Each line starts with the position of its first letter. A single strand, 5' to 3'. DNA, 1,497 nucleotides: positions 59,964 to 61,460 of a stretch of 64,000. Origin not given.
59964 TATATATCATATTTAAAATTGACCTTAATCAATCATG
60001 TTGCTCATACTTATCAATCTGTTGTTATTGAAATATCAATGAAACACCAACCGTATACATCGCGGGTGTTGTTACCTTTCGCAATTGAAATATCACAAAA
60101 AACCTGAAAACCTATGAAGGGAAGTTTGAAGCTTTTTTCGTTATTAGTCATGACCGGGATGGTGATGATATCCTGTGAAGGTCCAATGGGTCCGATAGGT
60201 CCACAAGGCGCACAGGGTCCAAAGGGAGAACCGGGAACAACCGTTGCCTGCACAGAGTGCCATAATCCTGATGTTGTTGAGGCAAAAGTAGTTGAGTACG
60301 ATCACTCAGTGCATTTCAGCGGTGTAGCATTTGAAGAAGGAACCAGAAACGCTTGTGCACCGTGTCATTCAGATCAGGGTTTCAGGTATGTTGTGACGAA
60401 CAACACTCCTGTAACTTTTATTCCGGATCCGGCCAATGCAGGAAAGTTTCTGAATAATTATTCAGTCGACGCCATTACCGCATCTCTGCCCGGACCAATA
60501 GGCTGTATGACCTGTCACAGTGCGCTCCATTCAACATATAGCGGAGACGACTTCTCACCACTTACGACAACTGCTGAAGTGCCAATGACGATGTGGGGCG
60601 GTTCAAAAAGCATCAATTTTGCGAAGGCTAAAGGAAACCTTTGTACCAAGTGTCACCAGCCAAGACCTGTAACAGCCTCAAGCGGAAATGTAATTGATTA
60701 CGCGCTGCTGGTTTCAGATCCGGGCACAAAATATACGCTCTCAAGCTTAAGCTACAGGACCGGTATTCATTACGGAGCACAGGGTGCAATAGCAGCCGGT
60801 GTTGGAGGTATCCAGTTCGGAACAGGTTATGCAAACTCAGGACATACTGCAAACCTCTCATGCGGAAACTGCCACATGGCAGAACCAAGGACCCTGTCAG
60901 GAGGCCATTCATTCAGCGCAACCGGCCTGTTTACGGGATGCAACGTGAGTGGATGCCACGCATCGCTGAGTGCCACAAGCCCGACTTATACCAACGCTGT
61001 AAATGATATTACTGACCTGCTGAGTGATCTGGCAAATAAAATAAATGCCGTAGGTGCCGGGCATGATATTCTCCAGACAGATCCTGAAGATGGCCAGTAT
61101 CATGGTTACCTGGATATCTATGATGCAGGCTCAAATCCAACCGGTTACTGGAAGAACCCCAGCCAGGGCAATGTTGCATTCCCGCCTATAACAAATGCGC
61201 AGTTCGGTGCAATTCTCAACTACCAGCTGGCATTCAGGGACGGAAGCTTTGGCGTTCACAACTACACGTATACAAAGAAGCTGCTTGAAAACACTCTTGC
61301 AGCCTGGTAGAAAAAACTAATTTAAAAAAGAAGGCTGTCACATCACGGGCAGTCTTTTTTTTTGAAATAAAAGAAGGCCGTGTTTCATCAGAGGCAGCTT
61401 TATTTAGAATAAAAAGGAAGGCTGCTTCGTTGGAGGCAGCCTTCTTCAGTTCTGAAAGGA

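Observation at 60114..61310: Hexahaem lipoprotein whose mature N-terminus is a collagen-like G-X-Y run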

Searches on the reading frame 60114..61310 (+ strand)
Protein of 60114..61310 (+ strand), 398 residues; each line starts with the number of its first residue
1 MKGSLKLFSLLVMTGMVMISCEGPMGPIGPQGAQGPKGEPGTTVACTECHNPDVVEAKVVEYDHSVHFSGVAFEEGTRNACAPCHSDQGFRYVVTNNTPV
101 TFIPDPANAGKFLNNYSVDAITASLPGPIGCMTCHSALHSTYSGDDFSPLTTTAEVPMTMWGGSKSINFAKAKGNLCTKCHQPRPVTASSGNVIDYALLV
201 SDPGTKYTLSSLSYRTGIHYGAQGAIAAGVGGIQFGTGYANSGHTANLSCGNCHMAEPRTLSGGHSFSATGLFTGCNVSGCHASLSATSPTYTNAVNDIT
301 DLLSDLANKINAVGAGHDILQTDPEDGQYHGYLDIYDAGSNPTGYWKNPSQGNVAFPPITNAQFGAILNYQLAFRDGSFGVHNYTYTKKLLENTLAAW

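Call 4: search_protein_families(library=pfam, proteins=[window:60114-61310:+], max_evalue=1)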
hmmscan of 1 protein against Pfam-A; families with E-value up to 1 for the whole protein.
window:60114-61310:+ (398 aa): 11 families
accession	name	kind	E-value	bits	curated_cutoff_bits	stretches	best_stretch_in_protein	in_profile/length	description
PF14522.11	Cytochrome_C7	-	9.3e-06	25.8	24.8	1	61-182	2-67/67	Cytochrome c7 and related cytochrome c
PF22113.1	Mtrc-MtrF_II-IV_dom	-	4.2e-05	23.6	30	1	43-184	28-166/176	Outer membrane cytochrome MtrC/MtrF-like, domains II/IV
PF03264.19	Cytochrom_NNT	-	0.00033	20.9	24.1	1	42-90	35-77/174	NapC/NirT cytochrome c family, N-terminal region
PF02335.20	Cytochrom_C552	-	0.0038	16.7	24.1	1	43-87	244-284/438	Cytochrome c552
PF22678.1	Cytochrom_c_NrfB-like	-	0.0042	18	27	0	44-85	34-65/89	Cytochrome c-type protein NrfB-like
PF02085.21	Cytochrom_CIII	-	0.005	17.6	22.9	0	42-88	45-85/101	Class III cytochrome C family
PF01391.23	Collagen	-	0.0076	16.4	27.2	1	23-41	4-22/60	Collagen triple helix repeat (20 copies)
PF21166.2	LSM12_LSM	-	0.029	14.5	29.5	1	40-66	6-31/60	LSM12, LSM domain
PF09699.15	Paired_CXXCH_1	-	0.058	13.5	20.6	0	173-182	28-37/41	Doubled CXXCH motif (Paired_CXXCH_1)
PF25144.1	Zn_ribbon_IFT122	-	0.089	13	27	0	172-194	20-42/45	IFT122, zinc ribbon domain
PF23545.1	Zn_ribbon_HMPTM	-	0.33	11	27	1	42-67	5-28/45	HMPTM N-terminal zinc ribbon domain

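Call 5: search_protein_families(library=ncbifam, proteins=[window:60114-61310:+], max_evalue=1)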
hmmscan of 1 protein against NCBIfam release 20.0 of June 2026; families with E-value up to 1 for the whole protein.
window:60114-61310:+ (398 aa): 9 families
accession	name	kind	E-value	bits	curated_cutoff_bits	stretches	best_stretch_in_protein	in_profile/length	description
TIGR03507.1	decahem_SO1788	subfamily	0.0005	18.6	209.3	2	175-293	182-285/672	OmcA/MtrC family decaheme c-type cytochrome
TIGR03146.1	cyt_nit_nrfB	equivalog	0.0014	18.9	166.6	0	244-300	8-62/145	cytochrome c nitrite reductase pentaheme subunit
NF041028.1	decahem_GSU2203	exception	0.0031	16.8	325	1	45-182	38-156/317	GSU2203 family decaheme c-type cytochrome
NF046116.1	adhesin_Lcl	equivalog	0.015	13.9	500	1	22-42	176-196/431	collagen-like adhesin Lcl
NF008659.0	PRK11659.1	equivalog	0.018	14.8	184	0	45-88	48-85/188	cytochrome c nitrite reductase pentaheme subunit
NF008339.0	PRK11125.1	equivalog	0.02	13.6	595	1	43-88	286-328/487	ammonia-forming cytochrome c nitrite reductase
TIGR03153.1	cytochr_NrfH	equivalog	0.053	13.6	134.2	0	239-257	44-62/138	cytochrome c nitrite reductase small subunit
TIGR02161.1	napC_nirT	subfamily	0.056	13.3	310.6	1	43-91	45-88/185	periplasmic nitrate (or nitrite) reductase c-type cytochrome, NapC/NirT family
TIGR03508.1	decahem_SO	subfamily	0.16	11.4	192.2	0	240-259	86-106/258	DmsE family decaheme c-type cytochrome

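Call 6: search_solved_structures(query=window:60114-61310:+, max_evalue=10)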
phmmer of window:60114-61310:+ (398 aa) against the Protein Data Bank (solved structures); distinct sequences matched with E-value up to 10: 7.
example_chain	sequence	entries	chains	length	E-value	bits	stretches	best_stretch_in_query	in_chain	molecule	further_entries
8yv3_B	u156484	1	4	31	0.12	14.4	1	22-42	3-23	Collagen alpha-2(I) chain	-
2vyi_A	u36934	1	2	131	0.48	12.4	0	266-335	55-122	SGTA PROTEIN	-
1qdb_A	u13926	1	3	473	0.52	12.3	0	34-87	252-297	CYTOCHROME C NITRITE REDUCTASE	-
9ygm_LB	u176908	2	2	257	0.53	12.3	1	199-254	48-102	60S ribosomal protein uL2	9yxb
2oi3_A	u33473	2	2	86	1.6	10.8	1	29-78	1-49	Tyrosine-protein kinase HCK | Hematopoetic Cell Kinase, SH3 domain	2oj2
1duw_A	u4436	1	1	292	3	9.9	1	41-88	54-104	NONAHEME CYTOCHROME C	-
8yv3_A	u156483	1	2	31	3.1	9.8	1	23-41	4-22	Collagen alpha-1(I) chain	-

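Call 7: find_homologous_proteins(query=window:60114-61310:+)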
Query window:60114-61310:+ (398 aa): 670 proteins with E <= 0.001 among 8000 candidates; the best 120 are listed.
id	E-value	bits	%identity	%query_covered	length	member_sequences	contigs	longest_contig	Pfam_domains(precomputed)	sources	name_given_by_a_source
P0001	4.2e-268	907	97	100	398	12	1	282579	PF14522.12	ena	-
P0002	2.1e-255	865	93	100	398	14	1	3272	PF22113.2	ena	-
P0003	1.9e-253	859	92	100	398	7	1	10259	PF22113.2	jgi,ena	-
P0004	2.9e-241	819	87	100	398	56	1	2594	PF14522.12,PF22113.2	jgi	-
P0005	2.6e-234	796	83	100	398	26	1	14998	PF14522.12,PF22113.2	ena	-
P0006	2.3e-230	783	83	100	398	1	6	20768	PF14522.12,PF22113.2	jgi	jgi:hypothetical protein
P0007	1.8e-177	608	69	96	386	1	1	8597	PF03264.20,PF14522.12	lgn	-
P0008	1.1e-176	606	66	100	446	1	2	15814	PF14522.12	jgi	jgi:hypothetical protein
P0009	6.2e-175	600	66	100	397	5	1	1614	PF03264.20,PF22113.2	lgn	-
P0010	9.0e-175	599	66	100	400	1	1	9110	PF22113.2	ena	-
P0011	6.9e-174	597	67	96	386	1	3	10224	-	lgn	-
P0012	9.1e-174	596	65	100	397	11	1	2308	PF22113.2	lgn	-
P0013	6.6e-173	593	65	100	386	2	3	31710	PF03264.20,PF14522.12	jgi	jgi:hypothetical protein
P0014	8.2e-173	593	66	100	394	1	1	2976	PF22113.2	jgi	jgi:hypothetical protein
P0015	2.0e-171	589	66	98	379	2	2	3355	PF22113.2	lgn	-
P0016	5.2e-171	587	64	100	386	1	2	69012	PF14522.12,PF22113.2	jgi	jgi:hypothetical protein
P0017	6.0e-171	587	63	100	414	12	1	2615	PF14522.12,PF22113.2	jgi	-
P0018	1.4e-170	586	64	100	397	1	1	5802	PF14522.12,PF22113.2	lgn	-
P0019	2.3e-170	585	64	99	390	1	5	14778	PF02335.21,PF22113.2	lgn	-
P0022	7.4e-170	583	65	100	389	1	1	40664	PF14522.12,PF22113.2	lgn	-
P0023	1.1e-169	583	65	96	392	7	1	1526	PF03264.20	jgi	jgi:nitrate/TMAO reductase-like tetraheme cytochrome c subunit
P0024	2.7e-169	581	63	100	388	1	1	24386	PF22113.2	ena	-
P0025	3.8e-169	581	64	100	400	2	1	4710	PF14522.12,PF22113.2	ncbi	-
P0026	3.8e-169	581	63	100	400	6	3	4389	PF14522.12,PF22113.2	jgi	-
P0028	1.7e-168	579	63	100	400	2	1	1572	PF14522.12,PF22113.2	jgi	jgi:nitrate/TMAO reductase-like tetraheme cytochrome c subunit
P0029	2.8e-168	578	63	100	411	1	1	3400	PF14522.12,PF22113.2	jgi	jgi:hypothetical protein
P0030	7.8e-168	577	63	100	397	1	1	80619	PF14522.12,PF22113.2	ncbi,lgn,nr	ncbi:MAG: hypothetical protein MUO72_11115 [Bacteroidales bacterium]|nr:hypothetical protein [Bacter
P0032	1.5e-167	576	63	100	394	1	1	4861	PF22113.2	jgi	jgi:hypothetical protein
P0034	5.2e-167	574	62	100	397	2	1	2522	PF03264.20,PF22113.2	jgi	jgi:nitrate/TMAO reductase-like tetraheme cytochrome c subunit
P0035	5.7e-167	574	63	100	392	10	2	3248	PF14522.12,PF22113.2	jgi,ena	-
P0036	3.6e-166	571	62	100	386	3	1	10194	PF22113.2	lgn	-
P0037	1.6e-165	569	61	100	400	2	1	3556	PF14522.12,PF22113.2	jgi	-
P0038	1.9e-165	569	61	100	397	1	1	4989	PF14522.12,PF22113.2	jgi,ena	-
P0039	2.4e-165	568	62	100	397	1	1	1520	PF14522.12,PF22113.2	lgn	-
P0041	1.3e-164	566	62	100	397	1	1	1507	PF22113.2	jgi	jgi:hypothetical protein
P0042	1.5e-164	566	63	96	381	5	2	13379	PF14522.12,PF22113.2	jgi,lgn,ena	-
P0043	1.7e-164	566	61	100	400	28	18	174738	PF09699.16,PF14522.12,PF22113.2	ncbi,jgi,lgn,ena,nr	ncbi:MAG TPA: hypothetical protein PLX08_02010 [Bacteroidales bacterium]|jgi:nitrate/TMAO reductase-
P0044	4.8e-164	564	62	100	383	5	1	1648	PF02085.22,PF14522.12,PF22113.2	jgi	jgi:hypothetical protein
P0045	7.8e-164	563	61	100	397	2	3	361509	PF14522.12,PF22113.2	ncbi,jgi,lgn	-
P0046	8.1e-164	563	61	100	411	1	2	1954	PF14522.12,PF22113.2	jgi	-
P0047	1.1e-163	563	62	100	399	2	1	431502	PF14522.12,PF22113.2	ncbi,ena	-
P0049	9.2e-163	560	61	100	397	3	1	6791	PF14522.12,PF22113.2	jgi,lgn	jgi:hypothetical protein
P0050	1.0e-162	560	62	100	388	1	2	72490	PF14522.12,PF22113.2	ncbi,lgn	-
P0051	4.6e-162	558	60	100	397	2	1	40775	PF14522.12,PF22113.2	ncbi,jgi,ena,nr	ncbi:MAG: hypothetical protein IQL11_01145 [Bacteroidales bacterium]|nr:hypothetical protein [Bacter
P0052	6.5e-162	557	61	100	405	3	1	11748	PF14522.12,PF22113.2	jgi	jgi:hypothetical protein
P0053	1.1e-161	556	60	100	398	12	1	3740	PF14522.12,PF22113.2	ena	-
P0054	1.3e-161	556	61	100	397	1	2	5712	PF14522.12,PF22113.2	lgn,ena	-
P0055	1.4e-161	556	61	100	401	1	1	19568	PF22113.2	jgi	jgi:hypothetical protein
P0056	2.8e-161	555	60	100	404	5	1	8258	PF14522.12,PF22113.2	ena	-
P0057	3.9e-161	555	59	100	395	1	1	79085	PF14522.12,PF22113.2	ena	-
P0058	1.5e-160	553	62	100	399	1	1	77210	PF14522.12,PF22113.2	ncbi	ncbi:MAG: hypothetical protein U0X39_08935 [Bacteroidales bacterium]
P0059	4.7e-160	551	60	100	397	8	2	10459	PF14522.12,PF22113.2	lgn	-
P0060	2.0e-159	549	62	96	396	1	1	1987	PF22113.2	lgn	-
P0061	2.2e-159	549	62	100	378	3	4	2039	PF14522.12,PF22113.2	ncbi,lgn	-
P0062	3.3e-159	548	62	100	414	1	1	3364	PF14522.12,PF22113.2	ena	-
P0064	1.1e-158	547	60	100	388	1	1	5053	PF14522.12,PF22113.2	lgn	-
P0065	1.3e-158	546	59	100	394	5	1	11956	PF22113.2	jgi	-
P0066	2.1e-158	546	59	100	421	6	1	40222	PF14522.12,PF22113.2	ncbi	-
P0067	5.4e-158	544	61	100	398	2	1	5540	PF22113.2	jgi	jgi:hypothetical protein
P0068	5.6e-158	544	59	100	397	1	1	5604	PF14522.12,PF22113.2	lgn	-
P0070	8.3e-158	544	61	100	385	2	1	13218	PF14522.12,PF22113.2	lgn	-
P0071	1.3e-157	543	62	94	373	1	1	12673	PF14522.12,PF22113.2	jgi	jgi:hypothetical protein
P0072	1.5e-157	543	61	100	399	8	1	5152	PF22113.2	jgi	jgi:hypothetical protein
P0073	1.9e-157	542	60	100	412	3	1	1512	PF14522.12,PF22113.2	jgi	jgi:hypothetical protein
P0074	2.2e-157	542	59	100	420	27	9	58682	PF14522.12,PF22113.2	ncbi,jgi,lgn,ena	-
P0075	5.6e-157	541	60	100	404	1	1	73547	PF14522.12,PF22113.2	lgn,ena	-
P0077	3.0e-156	539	59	100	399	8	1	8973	PF14522.12,PF22113.2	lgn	-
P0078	4.1e-156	538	62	95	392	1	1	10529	PF09699.16,PF14522.12,PF22113.2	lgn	-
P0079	4.0e-155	535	59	100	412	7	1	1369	PF14522.12,PF22113.2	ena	-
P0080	5.2e-155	534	60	100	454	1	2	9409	PF14522.12,PF22113.2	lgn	-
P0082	1.6e-154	533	60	100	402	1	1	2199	PF22113.2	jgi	jgi:hypothetical protein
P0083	1.6e-154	533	57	100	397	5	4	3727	PF14522.12,PF22113.2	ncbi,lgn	-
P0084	1.8e-154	533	60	100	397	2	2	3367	PF14522.12,PF22113.2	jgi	jgi:hypothetical protein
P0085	2.7e-154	532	60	100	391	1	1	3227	PF22113.2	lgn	-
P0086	3.4e-154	532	60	100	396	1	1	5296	PF14522.12,PF22113.2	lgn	-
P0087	2.8e-153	529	60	100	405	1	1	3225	PF14522.12,PF22113.2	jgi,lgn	jgi:hypothetical protein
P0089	2.3e-152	526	59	100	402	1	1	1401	PF14522.12,PF22113.2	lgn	-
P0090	2.4e-152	526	58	100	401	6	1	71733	PF14522.12,PF22113.2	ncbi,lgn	-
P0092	4.8e-152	525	59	100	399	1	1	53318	PF22113.2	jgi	jgi:hypothetical protein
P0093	7.4e-152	524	59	100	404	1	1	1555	PF14522.12,PF22113.2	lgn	-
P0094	1.3e-151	523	55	100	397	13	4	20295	PF14522.12,PF22113.2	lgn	-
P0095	2.0e-151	523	56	100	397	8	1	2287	PF14522.12,PF22113.2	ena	-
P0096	2.5e-151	522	57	100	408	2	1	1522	PF14522.12,PF22113.2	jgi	jgi:nitrate/TMAO reductase-like tetraheme cytochrome c subunit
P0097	4.1e-150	518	59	93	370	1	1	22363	PF09699.16,PF03264.20,PF14522.12,PF22113.2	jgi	jgi:nitrate/TMAO reductase-like tetraheme cytochrome c subunit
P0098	4.9e-150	518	60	99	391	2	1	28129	PF09699.16,PF03264.20,PF14522.12,PF22113.2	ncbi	-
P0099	3.8e-149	515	57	98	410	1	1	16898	PF14522.12,PF22113.2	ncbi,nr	ncbi:MAG TPA: hypothetical protein DDW27_19790 [Bacteroidales bacterium]|nr:hypothetical protein [Ba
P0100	1.0e-148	514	56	100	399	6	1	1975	PF14522.12,PF22113.2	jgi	jgi:hypothetical protein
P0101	1.6e-148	513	58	100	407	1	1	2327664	-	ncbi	ncbi:MAG: hypothetical protein AB9846_15640 [Tenuifilaceae bacterium]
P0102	4.2e-148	512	58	99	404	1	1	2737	PF14537.12,PF14522.12,PF22113.2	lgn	-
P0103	1.0e-147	510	56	100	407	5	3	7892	PF14522.12,PF22113.2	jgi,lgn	jgi:hypothetical protein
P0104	2.3e-146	506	57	100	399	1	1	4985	PF22113.2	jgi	jgi:hypothetical protein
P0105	5.4e-146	505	57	100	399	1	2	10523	PF22113.2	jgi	jgi:hypothetical protein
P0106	1.1e-145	504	56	100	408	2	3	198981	PF03264.20,PF14522.12,PF22113.2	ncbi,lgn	-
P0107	5.7e-144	498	58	100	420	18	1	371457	PF14522.12,PF22113.2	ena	-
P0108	2.4e-143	496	59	100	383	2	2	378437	PF14522.12,PF22113.2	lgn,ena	-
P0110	1.2e-141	490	54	100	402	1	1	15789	PF14522.12,PF22113.2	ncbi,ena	-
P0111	6.0e-139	482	55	100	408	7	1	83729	PF14522.12,PF22113.2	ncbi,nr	ncbi:MAG: hypothetical protein GYA41_11060 [Bacteroidales bacterium]|nr:hypothetical protein [Bacter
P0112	3.7e-138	479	58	100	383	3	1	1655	PF14522.12,PF22113.2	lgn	-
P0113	9.3e-138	478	55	100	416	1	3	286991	PF14522.12,PF22113.2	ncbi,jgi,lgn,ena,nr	ncbi:MAG TPA: hypothetical protein VMV47_16975 [Bacteroidales bacterium]|nr:hypothetical protein [Ba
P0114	2.0e-136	473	54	100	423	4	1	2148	PF22113.2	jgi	jgi:nitrate/TMAO reductase-like tetraheme cytochrome c subunit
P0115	2.4e-136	473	53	100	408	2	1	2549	PF22113.2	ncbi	-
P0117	3.9e-135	469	62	83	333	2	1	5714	PF14522.12,PF22113.2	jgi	-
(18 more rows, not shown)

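Call 14: find_encoding_contigs(protein=P0101, flank=10000, max_places=2)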
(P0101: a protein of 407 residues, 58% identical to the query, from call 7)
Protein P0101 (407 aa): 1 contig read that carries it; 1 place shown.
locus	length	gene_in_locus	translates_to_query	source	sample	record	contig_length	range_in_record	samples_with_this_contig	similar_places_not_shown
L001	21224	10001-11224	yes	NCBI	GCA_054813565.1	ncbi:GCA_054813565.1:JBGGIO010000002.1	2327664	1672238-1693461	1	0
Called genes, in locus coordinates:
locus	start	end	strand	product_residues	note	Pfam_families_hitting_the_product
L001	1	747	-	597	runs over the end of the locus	PF01257:2Fe-2S_thioredx, PF01512:Complex1_51K, PF10531:SLBB (weak), PF10589:NADH_4Fe-4S, PF00037:Fer4 (weak), PF13237:Fer4_10 (weak), PF14697:Fer4_21 (weak), PF12838:Fer4_7 (weak), +2 more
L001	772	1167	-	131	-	-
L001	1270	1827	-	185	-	PF02518:HATPase_c, PF13589:HATPase_c_3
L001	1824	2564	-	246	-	PF02811:PHP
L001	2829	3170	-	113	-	PF02603:Hpr_kinase_N (faint), PF07085:DRTGG (weak)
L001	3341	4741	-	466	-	PF00037:Fer4 (weak), PF13237:Fer4_10, PF14697:Fer4_21, PF12838:Fer4_7, PF13187:Fer4_9, PF00037:Fer4 (weak), PF02906:Fe_hyd_lg_C, PF04060:FeS, +2 more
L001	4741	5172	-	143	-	PF13581:HATPase_c_2, PF02518:HATPase_c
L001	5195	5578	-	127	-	PF07085:DRTGG (weak)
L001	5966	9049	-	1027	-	PF05140:ResB, PF01578:Cytochrom_C_asm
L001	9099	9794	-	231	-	PF00027:cNMP_binding, PF13545:HTH_Crp_2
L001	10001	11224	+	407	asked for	-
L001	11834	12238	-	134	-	PF00034:Cytochrom_C, PF13442:Cytochrome_CBB3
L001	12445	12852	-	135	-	PF13442:Cytochrome_CBB3, PF00034:Cytochrom_C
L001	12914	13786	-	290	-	-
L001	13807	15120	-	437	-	PF03916:NrfD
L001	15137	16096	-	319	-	PF13183:Fer4_8 (faint), PF13187:Fer4_9 (faint), PF13237:Fer4_10 (faint), PF12838:Fer4_7 (weak), PF13247:Fer4_11, PF12797:Fer4_2 (weak), PF12837:Fer4_6 (weak), PF12838:Fer4_7 (weak), +2 more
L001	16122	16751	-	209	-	PF01292:Ni_hydr_CYTB, PF14358:DUF4405 (faint)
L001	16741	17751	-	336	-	PF14522:Cytochrome_C7 (faint), PF09699:Paired_CXXCH_1 (faint), PF14537:Cytochrom_c3_2 (weak)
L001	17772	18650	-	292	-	PF19089:DUF5777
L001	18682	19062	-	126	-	-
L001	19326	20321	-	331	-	PF00581:Rhodanese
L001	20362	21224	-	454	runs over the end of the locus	PF14522:Cytochrome_C7 (faint)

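Call 15: find_encoding_contigs(protein=P0047, flank=10000, max_places=2)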
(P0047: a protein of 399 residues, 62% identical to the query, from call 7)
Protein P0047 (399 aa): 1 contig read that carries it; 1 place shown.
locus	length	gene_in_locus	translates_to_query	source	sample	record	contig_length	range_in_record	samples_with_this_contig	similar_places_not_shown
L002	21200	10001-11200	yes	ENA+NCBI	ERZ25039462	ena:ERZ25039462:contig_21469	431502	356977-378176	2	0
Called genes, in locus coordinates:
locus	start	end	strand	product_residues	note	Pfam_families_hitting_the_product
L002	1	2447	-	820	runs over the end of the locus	PF02190:LON_substr_bdg, PF13191:AAA_16 (faint), PF13401:AAA_22 (faint), PF00004:AAA, PF07728:AAA_5, PF22667:Lon_lid, PF05362:Lon_C, PF13541:ChlI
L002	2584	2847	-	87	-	PF01197:Ribosomal_L31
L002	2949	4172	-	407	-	-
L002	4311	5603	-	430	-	PF13440:Polysacc_synt_3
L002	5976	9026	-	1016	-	PF05140:ResB, PF01578:Cytochrom_C_asm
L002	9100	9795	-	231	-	PF00027:cNMP_binding, PF13545:HTH_Crp_2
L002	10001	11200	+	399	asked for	PF14522:Cytochrome_C7 (faint), PF22113:Mtrc-MtrF_II-IV_dom (faint)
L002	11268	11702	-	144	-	PF00034:Cytochrom_C, PF13442:Cytochrome_CBB3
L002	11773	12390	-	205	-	PF01292:Ni_hydr_CYTB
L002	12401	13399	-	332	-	PF09699:Paired_CXXCH_1 (faint), PF22113:Mtrc-MtrF_II-IV_dom (faint), PF14522:Cytochrome_C7 (weak), PF14537:Cytochrom_c3_2 (weak)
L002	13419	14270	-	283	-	PF19089:DUF5777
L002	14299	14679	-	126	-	-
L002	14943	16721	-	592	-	PF02771:Acyl-CoA_dh_N, PF02770:Acyl-CoA_dh_M, PF00441:Acyl-CoA_dh_1, PF22924:ACOX_C_alpha1, PF08028:Acyl-CoA_dh_2, PF21263:Acyl-CoA-dh_C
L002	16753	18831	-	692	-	PF12838:Fer4_7 (faint), PF13534:Fer4_17 (faint), PF12797:Fer4_2 (faint), PF13183:Fer4_8, PF13187:Fer4_9, PF13237:Fer4_10, PF13484:Fer4_16 (weak), PF02754:CCG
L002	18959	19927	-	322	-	PF01012:ETF, PF00766:ETF_alpha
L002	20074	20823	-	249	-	PF01012:ETF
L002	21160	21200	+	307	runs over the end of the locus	PF00892:EamA, PF03151:TPT (weak)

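Call 18: find_encoding_contigs(protein=P0107, flank=10000, max_places=2)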
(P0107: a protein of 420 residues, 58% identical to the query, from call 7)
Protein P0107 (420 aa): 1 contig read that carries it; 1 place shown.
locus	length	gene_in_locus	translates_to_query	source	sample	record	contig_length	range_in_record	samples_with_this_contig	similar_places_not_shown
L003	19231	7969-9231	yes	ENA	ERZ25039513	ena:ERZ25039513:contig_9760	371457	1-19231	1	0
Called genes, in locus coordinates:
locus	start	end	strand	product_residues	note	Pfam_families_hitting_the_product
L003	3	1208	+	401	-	?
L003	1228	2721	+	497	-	-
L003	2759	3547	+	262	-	-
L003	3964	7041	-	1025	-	PF05140:ResB, PF01578:Cytochrom_C_asm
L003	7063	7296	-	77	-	PF13545:HTH_Crp_2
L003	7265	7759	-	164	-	PF00027:cNMP_binding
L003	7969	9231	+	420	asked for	PF14522:Cytochrome_C7 (faint), PF22113:Mtrc-MtrF_II-IV_dom (faint)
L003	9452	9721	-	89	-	PF13442:Cytochrome_CBB3, PF00034:Cytochrom_C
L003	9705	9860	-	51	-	-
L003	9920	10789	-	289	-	-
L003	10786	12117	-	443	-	PF03916:NrfD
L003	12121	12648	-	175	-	PF13247:Fer4_11 (weak), PF00037:Fer4 (weak), PF12797:Fer4_2 (weak), PF12837:Fer4_6 (weak), PF13237:Fer4_10 (weak), PF12838:Fer4_7 (weak), PF13187:Fer4_9 (weak), PF13247:Fer4_11 (weak), +1 more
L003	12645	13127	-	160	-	-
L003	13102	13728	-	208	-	PF01292:Ni_hydr_CYTB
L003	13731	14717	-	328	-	PF09699:Paired_CXXCH_1 (faint), PF14522:Cytochrome_C7 (faint), PF14537:Cytochrom_c3_2 (weak), PF22113:Mtrc-MtrF_II-IV_dom (faint)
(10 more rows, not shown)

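Call 19: predict_structure(alignment_id=A1)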
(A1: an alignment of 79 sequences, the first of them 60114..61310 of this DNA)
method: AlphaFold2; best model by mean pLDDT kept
length: 398 residues; sequences in the alignment: 79
mean_pLDDT: 74.5   pTM: 0.73
mean pLDDT of the five models: 74.5, 73.4, 72.4, 70.9, 66.3
residues with pLDDT >= 90: 120; 70-90: 148; 50-70: 49; < 50: 81
segments of 3 or more residues with pLDDT < 50: 20-68, 127-150, 259-266
pLDDT, mean of each block of 10 residues (from residue 1): 80 68 35 39 39 47 48 72 73 79 78 81 55 38 40 69 79 76 80 86 94 86 86 93 75 57 50 68 82 93 97 95 91 94 96 95 95 88 93 94
secondary structure, 60 per line:
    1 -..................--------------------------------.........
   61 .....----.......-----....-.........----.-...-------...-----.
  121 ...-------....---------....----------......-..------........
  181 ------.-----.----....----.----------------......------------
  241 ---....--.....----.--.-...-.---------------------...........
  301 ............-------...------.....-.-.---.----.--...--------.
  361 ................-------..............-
elements in order: H2-19 H52-65 H70-76 H82-85 H87-95 E102-104 E112-114 H120-123 H131-134 H144-147 E158-160 H173-180 H198-201 H223-228 H244-247 H250-254 H290-312 E320-322 E329-333 H361-376 H384-397
